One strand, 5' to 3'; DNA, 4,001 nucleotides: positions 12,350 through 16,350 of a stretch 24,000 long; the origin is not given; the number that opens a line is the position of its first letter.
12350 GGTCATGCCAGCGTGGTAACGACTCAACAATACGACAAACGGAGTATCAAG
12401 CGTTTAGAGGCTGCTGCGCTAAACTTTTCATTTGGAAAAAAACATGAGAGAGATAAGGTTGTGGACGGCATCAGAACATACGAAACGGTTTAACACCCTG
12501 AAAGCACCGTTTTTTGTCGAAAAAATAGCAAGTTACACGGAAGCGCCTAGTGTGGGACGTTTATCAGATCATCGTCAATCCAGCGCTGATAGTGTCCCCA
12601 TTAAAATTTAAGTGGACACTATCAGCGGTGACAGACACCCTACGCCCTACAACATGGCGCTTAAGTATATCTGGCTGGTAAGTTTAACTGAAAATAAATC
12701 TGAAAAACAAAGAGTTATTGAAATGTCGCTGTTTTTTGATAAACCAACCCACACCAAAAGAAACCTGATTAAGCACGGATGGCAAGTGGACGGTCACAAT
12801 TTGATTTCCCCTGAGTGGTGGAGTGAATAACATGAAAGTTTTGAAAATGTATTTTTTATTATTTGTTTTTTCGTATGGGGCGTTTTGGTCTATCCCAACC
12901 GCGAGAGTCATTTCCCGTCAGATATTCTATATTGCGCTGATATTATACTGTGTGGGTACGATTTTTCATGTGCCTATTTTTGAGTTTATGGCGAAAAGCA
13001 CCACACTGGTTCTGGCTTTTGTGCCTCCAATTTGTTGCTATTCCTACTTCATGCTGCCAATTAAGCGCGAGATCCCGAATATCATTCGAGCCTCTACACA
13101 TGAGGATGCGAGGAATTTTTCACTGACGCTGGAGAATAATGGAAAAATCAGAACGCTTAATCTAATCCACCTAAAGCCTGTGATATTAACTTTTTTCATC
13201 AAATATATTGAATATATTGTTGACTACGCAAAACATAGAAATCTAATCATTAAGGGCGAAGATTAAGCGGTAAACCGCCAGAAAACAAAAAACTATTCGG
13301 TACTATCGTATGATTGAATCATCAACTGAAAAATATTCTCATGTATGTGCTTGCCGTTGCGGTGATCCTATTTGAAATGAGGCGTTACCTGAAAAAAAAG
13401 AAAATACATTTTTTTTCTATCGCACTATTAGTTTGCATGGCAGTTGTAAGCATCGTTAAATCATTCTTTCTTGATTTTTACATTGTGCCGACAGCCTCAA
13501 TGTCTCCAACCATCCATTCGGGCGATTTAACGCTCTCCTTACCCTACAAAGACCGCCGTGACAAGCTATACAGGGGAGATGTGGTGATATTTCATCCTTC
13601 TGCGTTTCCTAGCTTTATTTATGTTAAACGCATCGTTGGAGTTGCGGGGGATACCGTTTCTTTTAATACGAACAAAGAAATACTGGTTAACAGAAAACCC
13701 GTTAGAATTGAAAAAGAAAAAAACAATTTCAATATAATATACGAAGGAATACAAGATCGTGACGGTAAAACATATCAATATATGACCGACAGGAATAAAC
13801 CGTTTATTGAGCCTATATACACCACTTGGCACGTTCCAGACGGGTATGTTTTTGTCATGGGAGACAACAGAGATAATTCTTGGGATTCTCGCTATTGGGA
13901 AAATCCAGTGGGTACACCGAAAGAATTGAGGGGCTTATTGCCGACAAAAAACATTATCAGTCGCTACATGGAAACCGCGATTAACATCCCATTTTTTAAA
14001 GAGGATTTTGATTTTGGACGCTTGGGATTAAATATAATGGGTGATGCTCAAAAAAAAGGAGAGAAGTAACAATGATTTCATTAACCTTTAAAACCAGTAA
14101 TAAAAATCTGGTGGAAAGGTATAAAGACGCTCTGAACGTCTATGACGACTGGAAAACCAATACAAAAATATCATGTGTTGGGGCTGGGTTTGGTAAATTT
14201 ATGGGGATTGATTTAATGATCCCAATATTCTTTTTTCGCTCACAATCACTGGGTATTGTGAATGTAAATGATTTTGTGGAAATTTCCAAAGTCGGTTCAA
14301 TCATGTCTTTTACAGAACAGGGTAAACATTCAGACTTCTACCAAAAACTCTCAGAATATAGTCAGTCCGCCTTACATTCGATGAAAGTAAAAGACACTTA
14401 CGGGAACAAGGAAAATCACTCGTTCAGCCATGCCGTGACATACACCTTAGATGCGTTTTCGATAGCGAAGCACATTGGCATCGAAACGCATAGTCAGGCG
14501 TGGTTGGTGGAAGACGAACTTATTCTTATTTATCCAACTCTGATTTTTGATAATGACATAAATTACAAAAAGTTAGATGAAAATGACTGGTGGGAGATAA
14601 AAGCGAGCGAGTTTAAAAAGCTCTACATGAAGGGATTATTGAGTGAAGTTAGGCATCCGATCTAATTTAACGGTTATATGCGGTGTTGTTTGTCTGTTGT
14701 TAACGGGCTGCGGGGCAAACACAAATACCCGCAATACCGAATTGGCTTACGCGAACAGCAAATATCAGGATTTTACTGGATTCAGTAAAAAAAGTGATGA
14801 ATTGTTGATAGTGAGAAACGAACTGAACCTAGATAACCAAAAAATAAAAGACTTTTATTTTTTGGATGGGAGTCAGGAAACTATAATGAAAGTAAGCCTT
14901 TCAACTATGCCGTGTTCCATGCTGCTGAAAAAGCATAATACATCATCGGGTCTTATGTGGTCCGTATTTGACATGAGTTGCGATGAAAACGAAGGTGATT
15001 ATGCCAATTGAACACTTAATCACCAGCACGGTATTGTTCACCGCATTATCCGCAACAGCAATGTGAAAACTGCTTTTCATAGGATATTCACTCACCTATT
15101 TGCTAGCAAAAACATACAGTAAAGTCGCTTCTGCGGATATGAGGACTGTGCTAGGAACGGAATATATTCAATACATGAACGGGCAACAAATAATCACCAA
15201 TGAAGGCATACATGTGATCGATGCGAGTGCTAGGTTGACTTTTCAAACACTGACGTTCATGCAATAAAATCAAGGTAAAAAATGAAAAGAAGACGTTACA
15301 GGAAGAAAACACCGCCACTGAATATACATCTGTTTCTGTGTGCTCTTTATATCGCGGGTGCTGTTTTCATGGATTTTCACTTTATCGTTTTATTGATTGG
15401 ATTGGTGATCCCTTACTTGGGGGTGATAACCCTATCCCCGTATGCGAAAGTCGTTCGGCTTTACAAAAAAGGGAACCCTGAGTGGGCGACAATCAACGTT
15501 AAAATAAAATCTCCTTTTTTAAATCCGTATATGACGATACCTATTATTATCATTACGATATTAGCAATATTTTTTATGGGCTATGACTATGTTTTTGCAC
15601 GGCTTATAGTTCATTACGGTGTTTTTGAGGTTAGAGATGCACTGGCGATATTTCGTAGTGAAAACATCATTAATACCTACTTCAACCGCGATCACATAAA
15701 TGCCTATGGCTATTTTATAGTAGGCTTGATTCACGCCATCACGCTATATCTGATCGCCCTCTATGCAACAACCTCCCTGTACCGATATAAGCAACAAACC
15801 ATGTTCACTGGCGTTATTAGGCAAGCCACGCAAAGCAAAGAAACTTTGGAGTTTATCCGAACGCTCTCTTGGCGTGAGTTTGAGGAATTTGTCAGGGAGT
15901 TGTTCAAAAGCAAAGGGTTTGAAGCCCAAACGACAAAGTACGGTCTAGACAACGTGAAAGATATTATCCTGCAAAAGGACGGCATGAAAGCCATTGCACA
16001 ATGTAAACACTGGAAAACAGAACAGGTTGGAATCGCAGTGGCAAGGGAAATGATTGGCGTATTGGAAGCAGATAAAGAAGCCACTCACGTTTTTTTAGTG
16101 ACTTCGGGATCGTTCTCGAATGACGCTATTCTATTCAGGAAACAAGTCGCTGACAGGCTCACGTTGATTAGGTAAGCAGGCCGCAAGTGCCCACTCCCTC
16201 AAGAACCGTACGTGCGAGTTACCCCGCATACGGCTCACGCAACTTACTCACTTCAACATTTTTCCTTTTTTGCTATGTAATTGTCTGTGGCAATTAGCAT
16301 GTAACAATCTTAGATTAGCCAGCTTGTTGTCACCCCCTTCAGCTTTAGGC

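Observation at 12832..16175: Six-gene envelope-associated cargo operon ending in a TM-anchored Mrr nuclease: candidate uncharacterised (defence-like) system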

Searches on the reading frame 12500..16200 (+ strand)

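Call 31: search_protein_families(library=pfam, proteins=[L002:15822-16697:+, L002:16787-17359:+, L003:11157-12164:+, L003:14326-14901:+, L004:11096-12169:+], max_evalue=0.1)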
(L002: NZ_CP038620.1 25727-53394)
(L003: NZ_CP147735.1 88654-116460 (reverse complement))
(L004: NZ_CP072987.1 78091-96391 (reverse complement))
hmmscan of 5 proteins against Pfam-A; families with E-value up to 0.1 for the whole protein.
L002:15822-16697:+ (292 aa): 0 families

L002:16787-17359:+ (191 aa): 0 families

L003:11157-12164:+ (336 aa): 0 families

L003:14326-14901:+ (192 aa): 5 families
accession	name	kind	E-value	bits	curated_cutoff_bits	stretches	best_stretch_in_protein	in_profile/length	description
PF04311.20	DUF459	-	2.6e-22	79.6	27.2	1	25-184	3-190/197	Protein of unknown function (DUF459)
PF13472.12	Lipase_GDSL_2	-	1.6e-11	45.5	32.9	1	26-183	1-178/178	GDSL-like Lipase/Acylhydrolase family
PF00657.28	Lipase_GDSL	-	3.9e-07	30.8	23.6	1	26-183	3-203/208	GDSL-like Lipase/Acylhydrolase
PF19040.6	SGNH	-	5.9e-06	26.6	27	1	62-183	128-241/248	SGNH domain (fused to AT3 domains)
PF11963.13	B-CoV_A_NSP1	-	0.066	12.9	25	1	10-108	151-247/355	Betacoronavirus, lineage A, NSP1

L004:11096-12169:+ (358 aa): 0 families
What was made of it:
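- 15001..15267 (+): G5: pseudogene of a secreted SGNH/GDSL (DUF459) esterase. It has an in-frame TGA at 15064-15066, a ~104-codon internal deletion, and GDS mutated to GYS. The intact protein hits DUF459 at 2.6e-22 and Lipase_GDSL_2 at 1.6e-11 (call 31).
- On SGNH/GDSL hydrolase (DUF459): The intact orthologue hits DUF459 at 2.6e-22 (call 31).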

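Call 84: search_protein_families(library=phrogs, proteins=[L002:15822-16697:+, L002:16787-17359:+], max_evalue=0.01)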
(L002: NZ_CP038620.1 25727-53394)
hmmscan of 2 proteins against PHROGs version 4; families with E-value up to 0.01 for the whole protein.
L002:15822-16697:+ (292 aa): 0 families

L002:16787-17359:+ (191 aa): 0 families

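Call 97: search_protein_families(library=ncbifam, proteins=[L003:14326-14901:+, L003:11157-12164:+, L002:15822-16697:+, L002:16787-17359:+], max_evalue=0.01)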
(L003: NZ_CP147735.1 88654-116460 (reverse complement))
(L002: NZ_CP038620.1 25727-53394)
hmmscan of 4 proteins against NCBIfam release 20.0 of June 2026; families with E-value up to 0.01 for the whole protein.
L003:14326-14901:+ (192 aa): 0 families

L003:11157-12164:+ (336 aa): 0 families

L002:15822-16697:+ (292 aa): 1 family
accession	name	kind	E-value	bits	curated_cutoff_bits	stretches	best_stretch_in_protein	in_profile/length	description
NF033761.1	gliding_GltJ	equivalog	0.00031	20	450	1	32-166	378-512/671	adventurous gliding motility protein GltJ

L002:16787-17359:+ (191 aa): 0 families

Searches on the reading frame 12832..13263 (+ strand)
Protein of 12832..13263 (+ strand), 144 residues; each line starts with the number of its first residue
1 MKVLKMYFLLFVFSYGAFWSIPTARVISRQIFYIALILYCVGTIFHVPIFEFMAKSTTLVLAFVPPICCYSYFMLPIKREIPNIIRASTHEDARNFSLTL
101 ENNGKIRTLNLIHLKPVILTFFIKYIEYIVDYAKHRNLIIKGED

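Call 8: search_protein_families(library=pfam, proteins=[window:12832-13263:+], max_evalue=1)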
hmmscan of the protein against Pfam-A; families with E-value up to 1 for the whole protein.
window:12832-13263:+ (144 aa): 0 families

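Call 9: search_protein_families(library=padloc, proteins=[window:12832-13263:+], max_evalue=1)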
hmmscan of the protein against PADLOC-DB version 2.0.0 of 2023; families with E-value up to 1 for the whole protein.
window:12832-13263:+ (144 aa): 0 families

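Call 10: search_protein_families(library=ncbifam, proteins=[window:12832-13263:+], max_evalue=1)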
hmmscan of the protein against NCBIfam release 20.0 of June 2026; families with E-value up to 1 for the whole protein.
window:12832-13263:+ (144 aa): 0 families

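Call 84: search_protein_families(library=phrogs, proteins=[window:12832-13263:+], max_evalue=0.01)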
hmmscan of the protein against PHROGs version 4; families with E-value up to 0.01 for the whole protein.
window:12832-13263:+ (144 aa): 0 families

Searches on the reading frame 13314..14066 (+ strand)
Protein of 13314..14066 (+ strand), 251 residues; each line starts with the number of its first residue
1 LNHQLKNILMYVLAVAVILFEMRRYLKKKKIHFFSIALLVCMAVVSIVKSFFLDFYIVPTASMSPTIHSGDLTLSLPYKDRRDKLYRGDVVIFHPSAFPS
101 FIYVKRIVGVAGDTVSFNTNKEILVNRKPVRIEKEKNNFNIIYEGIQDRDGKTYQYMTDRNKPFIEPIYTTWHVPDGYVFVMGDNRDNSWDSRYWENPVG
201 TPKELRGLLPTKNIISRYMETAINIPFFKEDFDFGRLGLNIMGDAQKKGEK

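Call 8: search_protein_families(library=pfam, proteins=[window:13314-14066:+], max_evalue=1)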
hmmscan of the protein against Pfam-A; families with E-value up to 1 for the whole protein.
window:13314-14066:+ (251 aa): 2 families
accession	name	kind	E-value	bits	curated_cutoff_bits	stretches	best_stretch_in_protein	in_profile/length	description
PF10502.14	Peptidase_S26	-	2e-35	122.7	22.9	1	37-217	7-162/168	Signal peptidase, peptidase S26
PF06836.17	DUF1240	-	0.21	12.7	24.3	1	8-57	18-64/95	Protein of unknown function (DUF1240)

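Call 9: search_protein_families(library=padloc, proteins=[window:13314-14066:+], max_evalue=1)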
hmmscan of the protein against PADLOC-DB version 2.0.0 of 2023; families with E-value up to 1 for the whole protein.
window:13314-14066:+ (251 aa): 0 families

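Call 10: search_protein_families(library=ncbifam, proteins=[window:13314-14066:+], max_evalue=1)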
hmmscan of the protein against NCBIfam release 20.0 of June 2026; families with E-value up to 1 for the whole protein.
window:13314-14066:+ (251 aa): 7 families
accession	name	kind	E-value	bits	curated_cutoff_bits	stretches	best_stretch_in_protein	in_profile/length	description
TIGR02227.1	sigpep_I_bact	equivalog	4.4e-33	114.5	47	1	37-199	4-142/162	signal peptidase I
NF008114.0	PRK10861.1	equivalog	9.3e-20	71.2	277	2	39-150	68-192/324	signal peptidase I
TIGR02228.1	sigpep_I_arch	equivalog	2.3e-07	30.8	51.85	1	27-111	3-86/158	signal peptidase I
TIGR02771.1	TraF_Ti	equivalog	2.4e-06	27.2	100.25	2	154-195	114-153/171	conjugative transfer signal peptidase TraF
TIGR02754.1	sod_Ni_protease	equivalog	3.2e-06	27.5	63.25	1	60-112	5-57/90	nickel-type superoxide dismutase maturation protease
NF010459.0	PRK13884.1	subfamily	0.023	14.2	156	0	166-195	131-160/178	conjugal transfer peptidase TraF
TIGR04370.1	glyco_rpt_poly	subfamily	0.05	12.6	40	1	8-57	190-240/396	oligosaccharide repeat unit polymerase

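Call 45: search_dna_similar(query=window:13314-14066:+, collection=plasmids, mode=protein, rows=spread, max_rows=40, max_evalue=1e-15)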
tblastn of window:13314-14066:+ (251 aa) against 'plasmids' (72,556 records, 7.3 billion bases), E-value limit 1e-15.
Records with a match: 221; places in all: 221; records where one place covers at least 80% of the query: 202.
Best place of each record, by identity: >=99% 4; 60-80% 1; <60% 216.
By first word of the organism name: Citrobacter 65; Providencia 62; Proteus 30; Klebsiella 19; Escherichia 13; Moellerella 10; Arsenophonus 4; Enterobacter 4; Morganella 3; Ralstonia 3; and 7 more.
By predicted mobility (MOB-suite, as given by PLSDB): conjugative 143; mobilizable 55; non-mobilizable 23.
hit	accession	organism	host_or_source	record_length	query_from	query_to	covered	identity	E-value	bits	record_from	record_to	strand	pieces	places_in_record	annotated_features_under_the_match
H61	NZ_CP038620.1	Arsenophonus nasoniae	Nasonia vitripennis,pure culture,whole ...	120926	1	251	100%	99.2%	2e-166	516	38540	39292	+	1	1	lepB: signal peptidase I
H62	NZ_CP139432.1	Providencia rettgeri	Homo sapiens,pure culture,catheter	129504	27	246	88%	47.7%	5e-71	242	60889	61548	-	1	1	lepB: signal peptidase I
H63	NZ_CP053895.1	Proteus mirabilis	Chicken,intestines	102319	27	246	88%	47.7%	7e-71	242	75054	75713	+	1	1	lepB: signal peptidase I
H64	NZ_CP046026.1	Escherichia coli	-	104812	27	246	88%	47.7%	7e-71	242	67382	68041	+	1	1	lepB: signal peptidase I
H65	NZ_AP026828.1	Proteus mirabilis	-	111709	27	246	88%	47.7%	7e-71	242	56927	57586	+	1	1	lepB: signal peptidase I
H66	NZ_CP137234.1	Proteus mirabilis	Homo sapiens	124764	27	246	88%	47.7%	7e-71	242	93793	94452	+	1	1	lepB: signal peptidase I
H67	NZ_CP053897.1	Providencia rettgeri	duck,intestine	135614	27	246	88%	47.7%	7e-71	242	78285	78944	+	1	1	lepB: signal peptidase I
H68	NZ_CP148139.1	Proteus mirabilis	Homo sapiens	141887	27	246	88%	47.7%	7e-71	242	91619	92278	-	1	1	lepB: signal peptidase I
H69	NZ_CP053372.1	Proteus terrae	goose faeces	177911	27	246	88%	47.7%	7e-71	242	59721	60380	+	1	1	lepB: signal peptidase I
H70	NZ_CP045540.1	Proteus mirabilis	Homo sapiens,urine catheter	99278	28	246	87%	47.5%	1e-70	241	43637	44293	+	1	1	lepB: signal peptidase I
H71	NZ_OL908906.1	Providencia rettgeri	-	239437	28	246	87%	47.5%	2e-70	240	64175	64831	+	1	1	lepB: signal peptidase I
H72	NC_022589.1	Providencia rettgeri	-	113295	27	246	88%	47.3%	4e-70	240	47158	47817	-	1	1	lepB: signal peptidase I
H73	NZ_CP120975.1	Moellerella wisconsensis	mutton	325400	9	231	89%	36.1%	7e-36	141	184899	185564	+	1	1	lepB: signal peptidase I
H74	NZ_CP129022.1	Moellerella wisconsensis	Sheep,Feces of diarrheic fleece sheep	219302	9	231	89%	36.1%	1e-35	140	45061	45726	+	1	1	lepB: signal peptidase I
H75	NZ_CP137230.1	Proteus mirabilis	Homo sapiens,sputum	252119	12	231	88%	35.9%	6e-39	150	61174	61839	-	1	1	lepB: signal peptidase I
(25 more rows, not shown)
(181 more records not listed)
